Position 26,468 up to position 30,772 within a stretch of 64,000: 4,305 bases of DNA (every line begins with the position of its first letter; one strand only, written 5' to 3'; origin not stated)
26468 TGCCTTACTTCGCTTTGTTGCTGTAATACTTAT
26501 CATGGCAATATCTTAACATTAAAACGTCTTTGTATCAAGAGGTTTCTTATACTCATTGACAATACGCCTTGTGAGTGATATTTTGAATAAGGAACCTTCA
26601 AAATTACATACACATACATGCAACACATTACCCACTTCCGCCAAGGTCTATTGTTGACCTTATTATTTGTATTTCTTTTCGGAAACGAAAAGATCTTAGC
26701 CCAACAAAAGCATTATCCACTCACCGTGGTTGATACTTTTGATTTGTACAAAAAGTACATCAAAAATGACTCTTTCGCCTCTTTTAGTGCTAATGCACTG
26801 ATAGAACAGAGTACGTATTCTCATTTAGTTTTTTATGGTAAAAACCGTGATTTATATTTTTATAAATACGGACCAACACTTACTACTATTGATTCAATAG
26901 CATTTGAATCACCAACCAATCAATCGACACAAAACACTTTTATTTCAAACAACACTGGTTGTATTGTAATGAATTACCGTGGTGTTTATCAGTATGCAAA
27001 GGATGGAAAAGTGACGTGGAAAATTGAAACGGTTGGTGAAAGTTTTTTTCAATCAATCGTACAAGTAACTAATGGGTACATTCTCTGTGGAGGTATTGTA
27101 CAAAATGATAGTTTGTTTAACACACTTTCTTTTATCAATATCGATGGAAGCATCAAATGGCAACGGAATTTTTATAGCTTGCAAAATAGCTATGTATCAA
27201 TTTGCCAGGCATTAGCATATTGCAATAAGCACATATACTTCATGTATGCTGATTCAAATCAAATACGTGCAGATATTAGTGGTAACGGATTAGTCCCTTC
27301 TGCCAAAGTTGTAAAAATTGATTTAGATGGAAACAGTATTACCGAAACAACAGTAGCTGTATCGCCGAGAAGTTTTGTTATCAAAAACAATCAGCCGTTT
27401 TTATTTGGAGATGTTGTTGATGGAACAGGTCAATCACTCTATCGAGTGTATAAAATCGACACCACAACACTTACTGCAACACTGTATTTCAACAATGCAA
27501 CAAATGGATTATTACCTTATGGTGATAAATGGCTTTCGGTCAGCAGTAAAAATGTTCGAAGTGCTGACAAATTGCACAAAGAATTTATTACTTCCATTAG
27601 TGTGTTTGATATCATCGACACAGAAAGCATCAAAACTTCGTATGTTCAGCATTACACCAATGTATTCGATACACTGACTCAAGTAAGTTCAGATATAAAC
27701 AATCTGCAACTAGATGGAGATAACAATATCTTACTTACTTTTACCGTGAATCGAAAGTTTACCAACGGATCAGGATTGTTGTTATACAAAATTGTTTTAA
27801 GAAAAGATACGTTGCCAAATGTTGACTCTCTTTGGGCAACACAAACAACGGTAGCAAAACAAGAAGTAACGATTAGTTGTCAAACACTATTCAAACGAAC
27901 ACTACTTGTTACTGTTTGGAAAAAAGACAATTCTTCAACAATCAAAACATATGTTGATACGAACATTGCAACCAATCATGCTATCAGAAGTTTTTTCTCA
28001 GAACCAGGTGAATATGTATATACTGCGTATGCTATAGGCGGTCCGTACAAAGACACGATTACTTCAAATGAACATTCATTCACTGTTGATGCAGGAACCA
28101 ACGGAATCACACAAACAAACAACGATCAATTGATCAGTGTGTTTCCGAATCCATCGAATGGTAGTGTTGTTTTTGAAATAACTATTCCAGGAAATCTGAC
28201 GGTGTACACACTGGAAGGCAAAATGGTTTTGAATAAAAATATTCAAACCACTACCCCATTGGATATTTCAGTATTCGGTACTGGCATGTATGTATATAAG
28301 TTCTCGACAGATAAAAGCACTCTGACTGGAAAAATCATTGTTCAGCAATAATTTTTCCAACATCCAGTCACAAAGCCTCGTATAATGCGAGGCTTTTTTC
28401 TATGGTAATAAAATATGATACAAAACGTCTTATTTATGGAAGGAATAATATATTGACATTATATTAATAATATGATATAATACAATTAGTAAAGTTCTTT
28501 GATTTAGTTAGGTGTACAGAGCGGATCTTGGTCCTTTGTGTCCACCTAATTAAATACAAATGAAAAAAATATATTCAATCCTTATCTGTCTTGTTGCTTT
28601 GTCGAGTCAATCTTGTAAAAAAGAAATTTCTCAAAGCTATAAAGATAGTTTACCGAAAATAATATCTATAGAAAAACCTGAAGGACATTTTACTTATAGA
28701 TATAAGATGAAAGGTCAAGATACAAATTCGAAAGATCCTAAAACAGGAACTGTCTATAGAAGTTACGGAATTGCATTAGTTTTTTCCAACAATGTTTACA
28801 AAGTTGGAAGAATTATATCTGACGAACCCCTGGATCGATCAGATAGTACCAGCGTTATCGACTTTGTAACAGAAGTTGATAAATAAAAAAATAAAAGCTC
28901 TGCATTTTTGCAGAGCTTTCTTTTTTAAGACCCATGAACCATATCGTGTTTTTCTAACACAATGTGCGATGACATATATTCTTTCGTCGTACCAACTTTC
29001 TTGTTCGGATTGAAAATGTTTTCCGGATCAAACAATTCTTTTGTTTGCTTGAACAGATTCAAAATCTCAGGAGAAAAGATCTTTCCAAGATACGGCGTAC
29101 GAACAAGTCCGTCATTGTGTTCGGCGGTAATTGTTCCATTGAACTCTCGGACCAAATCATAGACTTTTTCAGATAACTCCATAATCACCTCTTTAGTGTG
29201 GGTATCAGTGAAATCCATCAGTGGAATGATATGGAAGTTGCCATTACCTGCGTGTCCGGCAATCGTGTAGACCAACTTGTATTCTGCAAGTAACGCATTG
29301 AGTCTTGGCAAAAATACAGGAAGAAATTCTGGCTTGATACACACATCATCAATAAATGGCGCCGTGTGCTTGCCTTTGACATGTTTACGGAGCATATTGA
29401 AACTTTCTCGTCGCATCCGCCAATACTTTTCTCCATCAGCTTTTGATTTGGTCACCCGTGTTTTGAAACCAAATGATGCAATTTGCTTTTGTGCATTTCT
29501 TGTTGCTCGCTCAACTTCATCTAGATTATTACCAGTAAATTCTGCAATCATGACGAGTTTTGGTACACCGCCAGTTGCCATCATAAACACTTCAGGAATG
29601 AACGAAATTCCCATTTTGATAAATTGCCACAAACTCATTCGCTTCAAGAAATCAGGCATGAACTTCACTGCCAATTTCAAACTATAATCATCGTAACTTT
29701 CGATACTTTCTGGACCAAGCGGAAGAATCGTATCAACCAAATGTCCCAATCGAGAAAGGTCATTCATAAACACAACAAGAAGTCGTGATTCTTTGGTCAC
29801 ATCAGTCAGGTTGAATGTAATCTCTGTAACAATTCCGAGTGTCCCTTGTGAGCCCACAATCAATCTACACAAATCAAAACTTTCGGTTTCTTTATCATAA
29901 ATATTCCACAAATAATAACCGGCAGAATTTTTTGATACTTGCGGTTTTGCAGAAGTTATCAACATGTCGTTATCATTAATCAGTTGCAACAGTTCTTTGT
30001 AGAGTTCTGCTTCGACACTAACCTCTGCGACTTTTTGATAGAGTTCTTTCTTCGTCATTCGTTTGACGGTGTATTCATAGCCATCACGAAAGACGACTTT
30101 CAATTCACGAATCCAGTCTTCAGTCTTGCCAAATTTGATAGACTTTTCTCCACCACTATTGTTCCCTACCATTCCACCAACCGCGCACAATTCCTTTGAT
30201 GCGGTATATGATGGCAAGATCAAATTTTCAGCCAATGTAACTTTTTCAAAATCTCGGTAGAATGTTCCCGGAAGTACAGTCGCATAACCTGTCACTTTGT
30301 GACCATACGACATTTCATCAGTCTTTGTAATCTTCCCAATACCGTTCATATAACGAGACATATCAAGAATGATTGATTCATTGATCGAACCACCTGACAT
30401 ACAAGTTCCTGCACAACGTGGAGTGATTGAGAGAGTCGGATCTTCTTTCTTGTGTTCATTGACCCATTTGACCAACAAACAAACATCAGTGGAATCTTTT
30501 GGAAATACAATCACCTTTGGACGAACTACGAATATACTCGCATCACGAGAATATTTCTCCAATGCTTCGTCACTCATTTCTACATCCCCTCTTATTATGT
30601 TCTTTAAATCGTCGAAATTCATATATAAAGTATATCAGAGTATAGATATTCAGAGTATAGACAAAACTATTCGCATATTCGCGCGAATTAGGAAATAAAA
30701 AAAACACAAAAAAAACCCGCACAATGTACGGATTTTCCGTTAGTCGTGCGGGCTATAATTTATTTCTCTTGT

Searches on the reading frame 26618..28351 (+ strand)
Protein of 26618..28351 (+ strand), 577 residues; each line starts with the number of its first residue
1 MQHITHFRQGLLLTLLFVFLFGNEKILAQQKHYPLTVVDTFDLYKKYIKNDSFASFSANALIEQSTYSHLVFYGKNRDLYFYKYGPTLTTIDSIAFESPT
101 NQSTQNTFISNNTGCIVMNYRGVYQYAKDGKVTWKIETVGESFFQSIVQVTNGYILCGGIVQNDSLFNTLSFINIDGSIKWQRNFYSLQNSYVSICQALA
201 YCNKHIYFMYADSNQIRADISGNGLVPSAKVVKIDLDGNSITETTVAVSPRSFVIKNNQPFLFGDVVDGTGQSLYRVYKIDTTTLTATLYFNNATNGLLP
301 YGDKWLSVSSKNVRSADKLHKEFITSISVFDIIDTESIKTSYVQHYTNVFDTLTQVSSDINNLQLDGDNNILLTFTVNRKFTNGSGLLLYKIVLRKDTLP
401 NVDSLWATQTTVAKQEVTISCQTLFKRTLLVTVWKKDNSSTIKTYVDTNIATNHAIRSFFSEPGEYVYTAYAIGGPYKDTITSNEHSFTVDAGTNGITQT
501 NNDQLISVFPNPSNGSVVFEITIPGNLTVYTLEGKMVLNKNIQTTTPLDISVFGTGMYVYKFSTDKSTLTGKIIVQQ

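Call 13: search_protein_families(library=pfam, proteins=[window:26618-28351:+], max_evalue=0.01)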
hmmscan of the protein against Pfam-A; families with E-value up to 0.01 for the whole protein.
window:26618-28351:+ (577 aa): 1 family
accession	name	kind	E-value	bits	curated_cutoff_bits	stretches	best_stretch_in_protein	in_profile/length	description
PF18962.6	Por_Secre_tail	-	1.7e-08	35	27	1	508-575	1-75/75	Secretion system C-terminal sorting domain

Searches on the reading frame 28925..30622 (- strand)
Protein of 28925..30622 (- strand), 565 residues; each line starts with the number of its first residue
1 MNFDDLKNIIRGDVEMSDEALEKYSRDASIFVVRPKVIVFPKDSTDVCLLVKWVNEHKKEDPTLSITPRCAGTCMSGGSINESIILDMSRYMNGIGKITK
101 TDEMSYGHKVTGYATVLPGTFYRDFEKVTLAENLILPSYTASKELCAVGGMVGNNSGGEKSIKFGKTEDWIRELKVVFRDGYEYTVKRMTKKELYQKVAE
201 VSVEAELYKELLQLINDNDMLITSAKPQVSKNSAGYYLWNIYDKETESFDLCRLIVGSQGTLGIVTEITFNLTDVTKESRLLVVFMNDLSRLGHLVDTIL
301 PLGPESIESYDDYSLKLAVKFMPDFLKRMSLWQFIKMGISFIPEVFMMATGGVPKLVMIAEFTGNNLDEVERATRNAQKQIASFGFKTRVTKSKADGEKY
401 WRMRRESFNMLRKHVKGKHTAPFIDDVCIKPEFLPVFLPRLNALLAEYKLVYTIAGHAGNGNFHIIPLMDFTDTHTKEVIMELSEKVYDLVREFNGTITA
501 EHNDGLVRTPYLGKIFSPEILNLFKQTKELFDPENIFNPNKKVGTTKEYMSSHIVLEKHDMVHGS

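Call 13: search_protein_families(library=pfam, proteins=[window:28925-30622:-], max_evalue=0.01)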
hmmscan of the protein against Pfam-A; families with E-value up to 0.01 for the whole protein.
window:28925-30622:- (565 aa): 2 families
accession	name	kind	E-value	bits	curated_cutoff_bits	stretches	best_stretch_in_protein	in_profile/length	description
PF02913.24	FAD-oxidase_C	-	1.8e-41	142.9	21.2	1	279-541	5-247/248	FAD linked oxidases, C-terminal domain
PF01565.28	FAD_binding_4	-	1.9e-23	83.1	26.4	1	35-182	1-134/139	FAD binding domain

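Call 15: find_encoding_contigs(protein=window:28925-30622:-, flank=10000, max_places=10)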
Protein window:28925-30622:- (565 aa): 1 contig read that carries it; 1 place shown.
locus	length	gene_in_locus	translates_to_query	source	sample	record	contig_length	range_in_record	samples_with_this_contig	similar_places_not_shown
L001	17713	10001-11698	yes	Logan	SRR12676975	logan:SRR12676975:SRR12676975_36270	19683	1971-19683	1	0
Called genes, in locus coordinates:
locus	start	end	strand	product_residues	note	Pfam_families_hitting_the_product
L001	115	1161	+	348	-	PF00044:Gp_dh_N, PF02800:Gp_dh_C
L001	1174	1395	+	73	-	-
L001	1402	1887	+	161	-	PF02502:LacAB_rpiB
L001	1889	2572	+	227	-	PF00834:Ribul_P_3_epim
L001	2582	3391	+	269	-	-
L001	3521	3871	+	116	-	-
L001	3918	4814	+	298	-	PF13292:DXP_synthase_N (weak), PF00456:Transketolase_N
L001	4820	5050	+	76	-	PF07866:DUF1653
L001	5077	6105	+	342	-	PF02779:Transket_pyr, PF02780:Transketolase_C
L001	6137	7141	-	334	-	PF00294:PfkB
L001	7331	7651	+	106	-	-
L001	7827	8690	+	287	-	PF01116:F_bP_aldolase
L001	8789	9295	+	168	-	-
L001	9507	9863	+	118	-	-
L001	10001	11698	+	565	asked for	PF01565:FAD_binding_4, PF02913:FAD-oxidase_C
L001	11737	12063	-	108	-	-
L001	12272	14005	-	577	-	PF18962:Por_Secre_tail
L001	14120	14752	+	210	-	PF01386:Ribosomal_L25p, PF14693:Ribosomal_TL5_C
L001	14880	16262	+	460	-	PF13406:SLT_2, PF01464:SLT (faint)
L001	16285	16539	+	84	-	PF01197:Ribosomal_L31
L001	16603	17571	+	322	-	PF03462:PCRF, PF00472:RF-1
